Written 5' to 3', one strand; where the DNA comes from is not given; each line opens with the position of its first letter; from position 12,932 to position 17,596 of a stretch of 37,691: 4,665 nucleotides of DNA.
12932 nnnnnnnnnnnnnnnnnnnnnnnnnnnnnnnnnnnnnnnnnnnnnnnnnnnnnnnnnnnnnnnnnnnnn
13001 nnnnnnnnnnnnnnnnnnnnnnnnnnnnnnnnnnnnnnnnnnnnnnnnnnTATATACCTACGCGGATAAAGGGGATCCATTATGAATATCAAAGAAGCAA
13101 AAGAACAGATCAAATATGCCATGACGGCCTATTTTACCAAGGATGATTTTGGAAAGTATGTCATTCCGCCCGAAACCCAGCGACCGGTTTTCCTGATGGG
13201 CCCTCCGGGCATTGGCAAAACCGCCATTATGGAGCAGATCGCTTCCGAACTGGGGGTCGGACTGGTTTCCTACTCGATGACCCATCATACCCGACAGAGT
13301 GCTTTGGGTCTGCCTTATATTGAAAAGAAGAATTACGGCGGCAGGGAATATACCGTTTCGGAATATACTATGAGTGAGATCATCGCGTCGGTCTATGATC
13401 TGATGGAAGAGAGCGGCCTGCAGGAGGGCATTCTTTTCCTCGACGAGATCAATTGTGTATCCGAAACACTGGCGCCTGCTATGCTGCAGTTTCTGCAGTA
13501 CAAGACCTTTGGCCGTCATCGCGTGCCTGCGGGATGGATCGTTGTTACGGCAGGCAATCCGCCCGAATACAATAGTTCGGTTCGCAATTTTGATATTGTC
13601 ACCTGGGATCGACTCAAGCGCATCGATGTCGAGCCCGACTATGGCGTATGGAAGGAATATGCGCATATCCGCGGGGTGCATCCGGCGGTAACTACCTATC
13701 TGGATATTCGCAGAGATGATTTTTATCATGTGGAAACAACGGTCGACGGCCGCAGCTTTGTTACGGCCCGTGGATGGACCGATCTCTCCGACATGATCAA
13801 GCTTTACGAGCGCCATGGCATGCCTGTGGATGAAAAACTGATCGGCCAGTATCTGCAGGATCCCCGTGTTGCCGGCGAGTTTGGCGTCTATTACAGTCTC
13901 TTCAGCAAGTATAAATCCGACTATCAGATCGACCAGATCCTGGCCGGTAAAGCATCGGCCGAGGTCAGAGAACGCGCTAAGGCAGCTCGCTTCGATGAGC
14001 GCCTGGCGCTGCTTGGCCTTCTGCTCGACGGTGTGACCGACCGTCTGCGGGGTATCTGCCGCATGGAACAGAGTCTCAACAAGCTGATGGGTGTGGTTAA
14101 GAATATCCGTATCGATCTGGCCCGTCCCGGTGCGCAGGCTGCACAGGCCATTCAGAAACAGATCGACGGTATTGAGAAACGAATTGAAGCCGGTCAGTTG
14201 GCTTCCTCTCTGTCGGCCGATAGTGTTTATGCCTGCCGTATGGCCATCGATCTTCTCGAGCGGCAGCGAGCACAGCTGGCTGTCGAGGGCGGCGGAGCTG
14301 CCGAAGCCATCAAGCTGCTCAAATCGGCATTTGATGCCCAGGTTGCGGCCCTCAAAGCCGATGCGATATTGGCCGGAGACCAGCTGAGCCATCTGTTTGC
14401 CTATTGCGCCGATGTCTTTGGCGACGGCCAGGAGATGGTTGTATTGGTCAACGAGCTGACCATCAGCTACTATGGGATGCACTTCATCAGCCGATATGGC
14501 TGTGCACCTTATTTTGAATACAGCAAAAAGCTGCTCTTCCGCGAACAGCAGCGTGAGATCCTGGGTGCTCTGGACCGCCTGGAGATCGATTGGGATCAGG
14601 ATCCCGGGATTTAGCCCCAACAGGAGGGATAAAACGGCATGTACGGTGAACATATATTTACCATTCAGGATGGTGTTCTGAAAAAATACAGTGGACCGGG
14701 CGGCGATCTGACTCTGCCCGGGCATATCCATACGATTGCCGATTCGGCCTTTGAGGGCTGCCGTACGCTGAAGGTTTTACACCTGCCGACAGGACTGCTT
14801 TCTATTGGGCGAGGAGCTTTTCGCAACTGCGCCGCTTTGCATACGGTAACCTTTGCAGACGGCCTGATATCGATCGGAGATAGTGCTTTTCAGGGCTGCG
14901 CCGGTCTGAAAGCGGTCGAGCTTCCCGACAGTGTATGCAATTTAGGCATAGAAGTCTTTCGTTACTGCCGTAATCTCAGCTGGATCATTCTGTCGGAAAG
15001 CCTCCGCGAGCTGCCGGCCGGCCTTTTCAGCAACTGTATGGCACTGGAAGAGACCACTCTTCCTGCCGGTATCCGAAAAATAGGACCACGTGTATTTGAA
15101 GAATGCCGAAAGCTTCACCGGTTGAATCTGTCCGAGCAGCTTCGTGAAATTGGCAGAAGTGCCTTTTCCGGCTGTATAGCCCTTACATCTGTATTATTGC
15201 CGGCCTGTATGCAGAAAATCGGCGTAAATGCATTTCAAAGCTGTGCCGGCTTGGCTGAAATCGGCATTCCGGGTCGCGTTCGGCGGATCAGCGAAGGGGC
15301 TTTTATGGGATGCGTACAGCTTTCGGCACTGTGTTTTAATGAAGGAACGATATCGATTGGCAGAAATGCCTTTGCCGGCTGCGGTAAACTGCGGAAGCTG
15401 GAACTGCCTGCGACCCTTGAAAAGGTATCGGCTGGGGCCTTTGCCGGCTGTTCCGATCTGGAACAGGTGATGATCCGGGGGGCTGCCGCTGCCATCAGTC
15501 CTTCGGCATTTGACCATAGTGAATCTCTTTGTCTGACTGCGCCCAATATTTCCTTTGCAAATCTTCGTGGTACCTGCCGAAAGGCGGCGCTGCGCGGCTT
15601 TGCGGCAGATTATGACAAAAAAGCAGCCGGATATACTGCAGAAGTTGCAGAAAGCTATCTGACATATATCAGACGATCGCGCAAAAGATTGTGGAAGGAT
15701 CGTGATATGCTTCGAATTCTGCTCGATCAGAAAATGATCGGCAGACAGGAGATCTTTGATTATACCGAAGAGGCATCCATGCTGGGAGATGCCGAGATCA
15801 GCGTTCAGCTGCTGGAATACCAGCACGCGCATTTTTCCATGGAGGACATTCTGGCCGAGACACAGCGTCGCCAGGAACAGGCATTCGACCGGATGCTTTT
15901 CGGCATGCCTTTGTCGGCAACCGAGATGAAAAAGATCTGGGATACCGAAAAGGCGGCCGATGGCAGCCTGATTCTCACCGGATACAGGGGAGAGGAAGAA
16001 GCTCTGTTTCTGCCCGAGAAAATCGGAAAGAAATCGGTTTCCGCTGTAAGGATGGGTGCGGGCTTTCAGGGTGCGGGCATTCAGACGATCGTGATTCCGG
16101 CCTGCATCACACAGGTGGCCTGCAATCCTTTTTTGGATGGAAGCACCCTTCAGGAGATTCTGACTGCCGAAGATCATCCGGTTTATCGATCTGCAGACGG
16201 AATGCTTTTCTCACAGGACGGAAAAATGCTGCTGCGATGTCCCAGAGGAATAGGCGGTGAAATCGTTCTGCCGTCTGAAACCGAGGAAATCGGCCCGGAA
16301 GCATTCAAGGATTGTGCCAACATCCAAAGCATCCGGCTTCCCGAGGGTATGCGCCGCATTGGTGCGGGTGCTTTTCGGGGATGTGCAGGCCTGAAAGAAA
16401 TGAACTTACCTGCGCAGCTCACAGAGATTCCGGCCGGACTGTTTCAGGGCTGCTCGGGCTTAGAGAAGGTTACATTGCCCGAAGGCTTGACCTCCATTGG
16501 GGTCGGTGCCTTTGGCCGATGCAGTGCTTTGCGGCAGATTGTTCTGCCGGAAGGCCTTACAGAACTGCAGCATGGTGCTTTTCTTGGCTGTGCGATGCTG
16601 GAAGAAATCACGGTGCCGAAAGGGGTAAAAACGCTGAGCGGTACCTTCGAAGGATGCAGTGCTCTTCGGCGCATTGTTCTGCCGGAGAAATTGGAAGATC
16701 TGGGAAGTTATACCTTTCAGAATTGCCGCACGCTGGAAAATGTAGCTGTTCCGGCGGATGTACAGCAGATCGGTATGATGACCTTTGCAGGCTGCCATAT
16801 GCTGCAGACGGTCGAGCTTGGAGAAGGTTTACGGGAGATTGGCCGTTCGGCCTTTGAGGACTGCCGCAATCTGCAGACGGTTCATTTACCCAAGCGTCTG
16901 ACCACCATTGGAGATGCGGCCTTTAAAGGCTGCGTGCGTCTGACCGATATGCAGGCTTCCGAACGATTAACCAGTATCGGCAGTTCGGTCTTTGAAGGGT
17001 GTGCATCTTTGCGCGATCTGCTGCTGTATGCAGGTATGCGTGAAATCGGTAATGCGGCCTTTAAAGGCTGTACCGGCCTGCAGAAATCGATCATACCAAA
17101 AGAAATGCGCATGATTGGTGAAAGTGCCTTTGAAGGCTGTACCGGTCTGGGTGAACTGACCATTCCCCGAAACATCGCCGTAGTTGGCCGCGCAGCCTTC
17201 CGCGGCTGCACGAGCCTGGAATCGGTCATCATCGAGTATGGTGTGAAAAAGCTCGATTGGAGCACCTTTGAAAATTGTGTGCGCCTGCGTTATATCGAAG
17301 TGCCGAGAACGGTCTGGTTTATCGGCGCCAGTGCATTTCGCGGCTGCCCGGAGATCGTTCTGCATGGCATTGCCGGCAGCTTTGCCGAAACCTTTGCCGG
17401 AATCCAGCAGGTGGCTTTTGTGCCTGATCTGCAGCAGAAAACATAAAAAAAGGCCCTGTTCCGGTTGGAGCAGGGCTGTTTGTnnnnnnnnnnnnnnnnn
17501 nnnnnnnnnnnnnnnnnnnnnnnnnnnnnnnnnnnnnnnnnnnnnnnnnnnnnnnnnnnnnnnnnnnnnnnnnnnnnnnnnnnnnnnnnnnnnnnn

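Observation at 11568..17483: Self-contained vWA(DUF2201)-MoxR AAA+-LRR three-gene operon: candidate ATP-driven sensor/conflict-type (or chaperone) system of unknown function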

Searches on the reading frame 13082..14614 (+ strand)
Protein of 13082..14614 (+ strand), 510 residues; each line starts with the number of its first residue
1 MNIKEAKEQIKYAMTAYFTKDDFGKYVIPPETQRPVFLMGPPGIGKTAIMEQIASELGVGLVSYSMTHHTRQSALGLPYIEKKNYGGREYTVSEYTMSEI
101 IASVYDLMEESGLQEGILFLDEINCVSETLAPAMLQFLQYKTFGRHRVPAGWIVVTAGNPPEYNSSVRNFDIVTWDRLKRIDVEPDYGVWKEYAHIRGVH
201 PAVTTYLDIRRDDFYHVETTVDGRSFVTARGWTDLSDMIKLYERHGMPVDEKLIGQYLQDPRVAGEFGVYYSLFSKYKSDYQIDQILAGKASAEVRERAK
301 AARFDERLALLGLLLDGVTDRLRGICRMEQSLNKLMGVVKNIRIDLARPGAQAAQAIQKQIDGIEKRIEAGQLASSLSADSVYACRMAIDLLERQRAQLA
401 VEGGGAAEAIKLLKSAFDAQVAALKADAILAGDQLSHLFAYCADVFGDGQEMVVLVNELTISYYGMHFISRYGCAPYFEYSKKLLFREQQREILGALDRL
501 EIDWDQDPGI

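Call 3: search_protein_families(library=pfam, proteins=[window:13082-14614:+], max_evalue=0.01)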
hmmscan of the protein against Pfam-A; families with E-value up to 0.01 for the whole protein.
window:13082-14614:+ (510 aa): 11 families
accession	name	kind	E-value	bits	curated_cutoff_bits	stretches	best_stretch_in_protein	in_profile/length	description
PF07728.20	AAA_5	-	2.4e-08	34.5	22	1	35-162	1-125/139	AAA domain (dynein-related subfamily)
PF00004.35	AAA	-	2.8e-08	34.7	21.2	1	36-129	1-72/131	ATPase family associated with various cellular activities (AAA)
PF13401.12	AAA_22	-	2.6e-05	25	27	1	32-138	4-104/130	AAA domain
PF20030.5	bpMoxR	-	4e-05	23.2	27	1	32-145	30-128/205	MoxR domain in the MoxR-vWA-beta-propeller ternary systems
PF05496.18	RuvB_N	-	0.0002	21.6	27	1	36-65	36-65/159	Holliday junction DNA helicase RuvB P-loop domain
PF13191.12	AAA_16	-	0.00075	20.5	32.6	1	34-59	25-50/167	AAA ATPase domain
PF13245.12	AAA_19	-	0.0012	19.4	25.1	1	33-139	11-115/134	AAA domain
PF00158.32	Sigma54_activat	-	0.002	18.3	20.2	0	114-145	93-124/168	Sigma-54 interaction domain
PF13173.12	AAA_14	-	0.0024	18.3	27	1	33-128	2-76/129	AAA domain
PF01637.24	ATPase_2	-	0.0034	17.7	33.2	1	31-71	18-60/225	ATPase domain predominantly from Archaea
PF20720.3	nSTAND3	-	0.0054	16.9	27.2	1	31-56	15-40/155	Novel STAND NTPase 3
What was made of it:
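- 13082..14614 (+): Gene 2: an AAA_5 (MoxR/midasin-clade) ATPase with a variable ~220-aa helical tail. PF07728 (call 3).
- On MoxR-vWA chaperone/co-chaperone pair (generic): PF07728 scores 34.5 bits against a cut-off of 22 (call 3).
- Closest known: vWA-MoxR ternary conflict systems. Different: The bpMoxR hit is below threshold (23.2 against 27 bits, call 3).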

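Call 4: search_protein_families(library=padloc, proteins=[window:13082-14614:+], max_evalue=0.01)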
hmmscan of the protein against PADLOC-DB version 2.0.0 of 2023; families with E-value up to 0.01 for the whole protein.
window:13082-14614:+ (510 aa): 3 families
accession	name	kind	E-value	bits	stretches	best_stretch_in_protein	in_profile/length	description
PDLC04232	IetA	-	3.1e-05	21.6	1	33-62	116-145/330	-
PDLC02196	IetA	-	8.4e-05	20.1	1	6-62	97-151/374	-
PDLC02195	IetA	-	0.0014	16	1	5-63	111-167/395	-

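Call 5: search_protein_families(library=ncbifam, proteins=[window:13082-14614:+], max_evalue=0.01)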
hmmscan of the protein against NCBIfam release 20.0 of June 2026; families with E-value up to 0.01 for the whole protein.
window:13082-14614:+ (510 aa): 6 families
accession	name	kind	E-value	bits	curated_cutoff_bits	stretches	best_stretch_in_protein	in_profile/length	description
TIGR00635.1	ruvB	equivalog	3.2e-05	23.1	299.05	1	35-73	32-70/305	Holliday junction branch migration DNA helicase RuvB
NF003229.0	PRK04195.1-5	equivalog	5.3e-05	22.1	280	1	7-62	22-73/413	replication factor C large subunit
NF003230.0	PRK04195.1-6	equivalog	0.001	17.8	441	1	28-62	34-68/494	replication factor C large subunit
NF003233.0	PRK04195.2-3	equivalog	0.0014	17.6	471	1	32-57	37-62/504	replication factor C large subunit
NF000868.0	PRK00080.1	equivalog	0.0018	17.2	282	1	35-66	53-84/330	Holliday junction branch migration DNA helicase RuvB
TIGR02639.1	ClpA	equivalog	0.0039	15.4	993.15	0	37-71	491-525/734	ATP-dependent Clp protease ATP-binding subunit ClpA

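Call 24: search_solved_structures(query=window:13082-14614:+, max_evalue=0.01)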
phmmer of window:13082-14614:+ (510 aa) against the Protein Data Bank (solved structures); distinct sequences matched with E-value up to 0.01: 51.
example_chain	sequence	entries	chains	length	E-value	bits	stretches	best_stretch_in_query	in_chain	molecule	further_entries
6or5_A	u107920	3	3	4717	4.4e-08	35.9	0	32-73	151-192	Midasin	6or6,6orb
6i27_A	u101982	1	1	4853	3e-05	26.6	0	11-69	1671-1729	Midasin,Midasin,Midasin,Midasin,Midasin,Midasin,Midasin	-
6i26_A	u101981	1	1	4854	3e-05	26.6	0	11-69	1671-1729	Midasin,Midasin,Midasin,Midasin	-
6hyp_A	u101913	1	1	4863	3e-05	26.6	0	11-69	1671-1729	Midasin,Midasin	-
5jcs_s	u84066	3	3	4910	3.1e-05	26.5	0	11-69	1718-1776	Midasin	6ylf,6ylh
5vc7_A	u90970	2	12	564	0.00015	24.3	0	4-63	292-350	VCP-like ATPase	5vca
5g4g_A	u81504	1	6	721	0.0003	23.3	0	4-63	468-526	VCP-LIKE ATPASE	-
5g4f_A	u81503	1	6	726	0.0003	23.3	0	4-63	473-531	VCP-LIKE ATPASE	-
9bji_A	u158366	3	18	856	0.00099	21.6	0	7-64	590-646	Nuclear valosin-containing protein-like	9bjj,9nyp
6chs_H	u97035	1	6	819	0.0026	20.2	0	4-63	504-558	Putative cell division control protein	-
7wub_D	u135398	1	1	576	0.0036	19.7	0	32-59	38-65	Transitional endoplasmic reticulum ATPase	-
7wub_C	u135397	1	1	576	0.0036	19.7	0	32-59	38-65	Transitional endoplasmic reticulum ATPase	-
6oaa_B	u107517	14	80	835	0.0041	19.5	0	6-63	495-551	Cell division control protein 48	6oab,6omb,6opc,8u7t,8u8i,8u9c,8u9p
6mck_A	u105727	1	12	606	0.0041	19.5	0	32-59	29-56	Transitional endoplasmic reticulum ATPase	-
8dar_A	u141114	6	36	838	0.0041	19.5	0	6-63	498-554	Cell division control protein 48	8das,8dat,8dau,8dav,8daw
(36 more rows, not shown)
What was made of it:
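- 13082..14614 (+): Best PDB sequence hit is midasin, E 4e-8 (call 24).
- On MoxR-vWA chaperone/co-chaperone pair (generic): Midasin is the top PDB hit (call 24).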

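Call 32: search_protein_families(library=phrogs, proteins=[window:13082-14614:+], max_evalue=0.001)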
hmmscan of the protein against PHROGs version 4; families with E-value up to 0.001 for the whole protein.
window:13082-14614:+ (510 aa): 6 families
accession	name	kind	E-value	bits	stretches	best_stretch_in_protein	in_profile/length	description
phrog_1297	-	other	5.3e-38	131.9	1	32-318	24-298/356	ATPase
phrog_16335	-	other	1.4e-06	28.7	1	34-192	27-176/267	ATPase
phrog_249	-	moron, auxiliary metabolic gene and host takeover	1.7e-06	28.6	1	30-73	124-167/380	porphyrin biosynthesis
phrog_3757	-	unknown function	2.9e-05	24.6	1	7-63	102-156/367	-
phrog_4339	-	unknown function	0.00025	21.3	0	36-70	54-88/552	-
phrog_21479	-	unknown function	0.00092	20.1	0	37-64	30-57/68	-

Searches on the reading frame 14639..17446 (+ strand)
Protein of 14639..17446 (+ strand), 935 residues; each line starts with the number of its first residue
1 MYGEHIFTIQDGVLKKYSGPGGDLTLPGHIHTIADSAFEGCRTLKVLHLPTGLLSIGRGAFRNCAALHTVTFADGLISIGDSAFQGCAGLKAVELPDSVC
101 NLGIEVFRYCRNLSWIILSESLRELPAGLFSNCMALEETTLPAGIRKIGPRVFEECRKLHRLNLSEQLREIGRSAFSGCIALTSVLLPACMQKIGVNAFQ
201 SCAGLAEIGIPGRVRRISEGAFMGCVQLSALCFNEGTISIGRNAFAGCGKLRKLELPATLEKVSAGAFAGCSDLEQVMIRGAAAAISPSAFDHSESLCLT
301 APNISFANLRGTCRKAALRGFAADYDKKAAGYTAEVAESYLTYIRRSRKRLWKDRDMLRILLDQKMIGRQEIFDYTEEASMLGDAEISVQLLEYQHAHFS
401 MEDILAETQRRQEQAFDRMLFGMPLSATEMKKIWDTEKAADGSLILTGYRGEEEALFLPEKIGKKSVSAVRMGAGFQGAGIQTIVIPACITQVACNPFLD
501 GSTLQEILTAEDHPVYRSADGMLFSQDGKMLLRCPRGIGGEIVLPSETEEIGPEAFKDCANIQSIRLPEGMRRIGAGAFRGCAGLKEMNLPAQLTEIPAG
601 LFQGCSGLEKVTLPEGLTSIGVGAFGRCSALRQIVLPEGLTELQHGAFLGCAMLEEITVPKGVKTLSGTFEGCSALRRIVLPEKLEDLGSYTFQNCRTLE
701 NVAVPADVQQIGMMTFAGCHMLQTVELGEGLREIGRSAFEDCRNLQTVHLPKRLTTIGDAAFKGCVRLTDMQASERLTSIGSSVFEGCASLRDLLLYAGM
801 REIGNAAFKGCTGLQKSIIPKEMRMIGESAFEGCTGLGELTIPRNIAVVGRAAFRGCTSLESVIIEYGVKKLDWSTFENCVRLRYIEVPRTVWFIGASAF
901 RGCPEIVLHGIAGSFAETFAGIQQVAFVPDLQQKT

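Call 3: search_protein_families(library=pfam, proteins=[window:14639-17446:+], max_evalue=0.01)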
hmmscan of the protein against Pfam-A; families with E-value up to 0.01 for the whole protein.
window:14639-17446:+ (935 aa): 4 families
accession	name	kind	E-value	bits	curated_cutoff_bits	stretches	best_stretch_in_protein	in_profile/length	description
PF13306.12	LRR_5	-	3.2e-193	631.9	27.7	7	687-811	2-123/127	BspA type Leucine rich repeat region (6 copies)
PF13855.12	LRR_8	-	3.5e-31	107.2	27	0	744-796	2-56/61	Leucine rich repeat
PF23952.1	LRR_EndoS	-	2.1e-08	34.8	27.9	0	685-748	44-111/116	Endo-beta-N-acetylglucosaminidase EndoS LRR domain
PF21711.3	DCTN5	-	0.00022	21.4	40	0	76-108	138-170/182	Dynactin subunit 5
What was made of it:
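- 14639..17446 (+): Gene 3: a cytoplasmic protein with two LRR_5 domains (aa 1-290 and 476-935). LRR_5 E 3e-193 (call 3).
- Checked: Gene 3 matches LRR_5 (E 3e-193, 7 stretches) (call 3).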

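Call 4: search_protein_families(library=padloc, proteins=[window:14639-17446:+], max_evalue=0.01)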
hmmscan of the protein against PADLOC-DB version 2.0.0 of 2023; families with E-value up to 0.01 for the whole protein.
window:14639-17446:+ (935 aa): 0 families

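Call 5: search_protein_families(library=ncbifam, proteins=[window:14639-17446:+], max_evalue=0.01)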
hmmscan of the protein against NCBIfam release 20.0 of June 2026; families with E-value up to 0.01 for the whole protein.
window:14639-17446:+ (935 aa): 4 families
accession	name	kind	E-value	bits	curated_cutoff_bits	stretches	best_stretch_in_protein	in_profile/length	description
NF047961.1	adhesin_HupY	equivalog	2.7e-51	174.7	1250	6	674-813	186-323/978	leucine-rich repeat adhesin HupY/LrrG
NF045861.1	glide_Gli349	exception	1e-33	115.3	1750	4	697-766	2677-2745/3169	gliding machinery surface structure protein Gli349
TIGR02167.2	Liste_lipo_26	repeat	0.001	18.8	30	0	854-862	2-10/26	PARCEL repeat-containing surface protein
NF011861.0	PRK15333.1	equivalog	0.0021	18.5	108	0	115-149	21-55/86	EscS/YscS/HrcS family type III secretion system export apparatus protein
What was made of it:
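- On BspA-type surface LRR adhesins: The HupY hit scores 175 bits against a cut-off of 1250 (call 5).
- NCBIfam shows sub-threshold similarity to the adhesins HupY/LrrG (call 5).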

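Call 32: search_protein_families(library=phrogs, proteins=[window:14639-17446:+], max_evalue=0.001)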
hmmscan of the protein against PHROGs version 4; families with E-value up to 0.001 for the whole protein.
window:14639-17446:+ (935 aa): 3 families
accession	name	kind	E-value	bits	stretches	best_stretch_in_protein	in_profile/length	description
phrog_35892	-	unknown function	2.2e-128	430.6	7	731-904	87-259/1181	-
phrog_18805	-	unknown function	7.3e-83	279.9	6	723-869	259-409/457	-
phrog_9915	-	unknown function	2.9e-22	78.9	3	576-772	1465-1654/1813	-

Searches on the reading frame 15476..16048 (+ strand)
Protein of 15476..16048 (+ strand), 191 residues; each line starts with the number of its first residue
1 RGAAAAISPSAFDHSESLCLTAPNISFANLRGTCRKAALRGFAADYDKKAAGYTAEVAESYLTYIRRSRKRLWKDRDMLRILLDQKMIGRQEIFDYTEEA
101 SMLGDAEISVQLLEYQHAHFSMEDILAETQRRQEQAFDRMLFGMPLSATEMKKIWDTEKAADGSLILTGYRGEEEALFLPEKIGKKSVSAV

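Call 30: search_protein_families(library=pfam, proteins=[window:15476-16048:+], max_evalue=1)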
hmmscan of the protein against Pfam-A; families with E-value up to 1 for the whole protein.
seq(191 aa): 0 families
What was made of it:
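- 15656..16048 (+): Conserved non-LRR module (aa ~340-470): ANK-like helices, a charged helix and the LRR N-cap. Its core is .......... Glu386, Leu391 and Trp434 are nearly invariant. No Pfam hit (call 30).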

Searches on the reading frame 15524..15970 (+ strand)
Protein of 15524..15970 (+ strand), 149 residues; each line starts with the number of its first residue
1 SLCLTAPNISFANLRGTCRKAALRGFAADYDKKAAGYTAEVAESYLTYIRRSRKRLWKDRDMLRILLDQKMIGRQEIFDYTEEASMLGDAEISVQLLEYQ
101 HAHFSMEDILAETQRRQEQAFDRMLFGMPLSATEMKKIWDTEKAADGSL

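Call 70: find_homologous_proteins(query=A4, max_evalue=0.001)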
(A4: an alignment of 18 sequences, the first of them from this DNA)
Query A4 (18 sequences) (149 aa, profile of the alignment): 27 proteins with E <= 0.001 among 5224 candidates.
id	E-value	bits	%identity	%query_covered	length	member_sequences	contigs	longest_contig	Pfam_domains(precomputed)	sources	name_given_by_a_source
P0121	1.6e-34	137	33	47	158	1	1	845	-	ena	-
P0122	2.7e-34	136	32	51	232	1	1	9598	-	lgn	-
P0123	3.6e-32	129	34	51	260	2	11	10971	-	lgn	-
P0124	1.3e-31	128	43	27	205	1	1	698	PF13306.13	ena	-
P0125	3.9e-29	120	36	40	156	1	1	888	-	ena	-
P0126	5.8e-28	116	29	51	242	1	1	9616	PF13306.13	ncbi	-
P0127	9.0e-28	115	-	-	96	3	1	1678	-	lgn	-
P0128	6.8e-26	109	-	-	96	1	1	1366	-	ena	-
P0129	6.0e-25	106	-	-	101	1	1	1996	-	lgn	-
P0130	1.3e-23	102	34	51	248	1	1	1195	PF13306.13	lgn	-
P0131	1.6e-23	101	32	51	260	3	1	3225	-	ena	-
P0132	1.1e-20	92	99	55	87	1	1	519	-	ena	-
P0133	3.4e-20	91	42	8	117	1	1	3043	-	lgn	-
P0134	2.3e-19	88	34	46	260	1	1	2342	PF13306.13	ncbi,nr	ncbi:MAG: leucine-rich repeat domain-containing protein, partial [Oscillospiraceae bacterium]|nr:leu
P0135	2.5e-19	88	-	-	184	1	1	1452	PF13306.13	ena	-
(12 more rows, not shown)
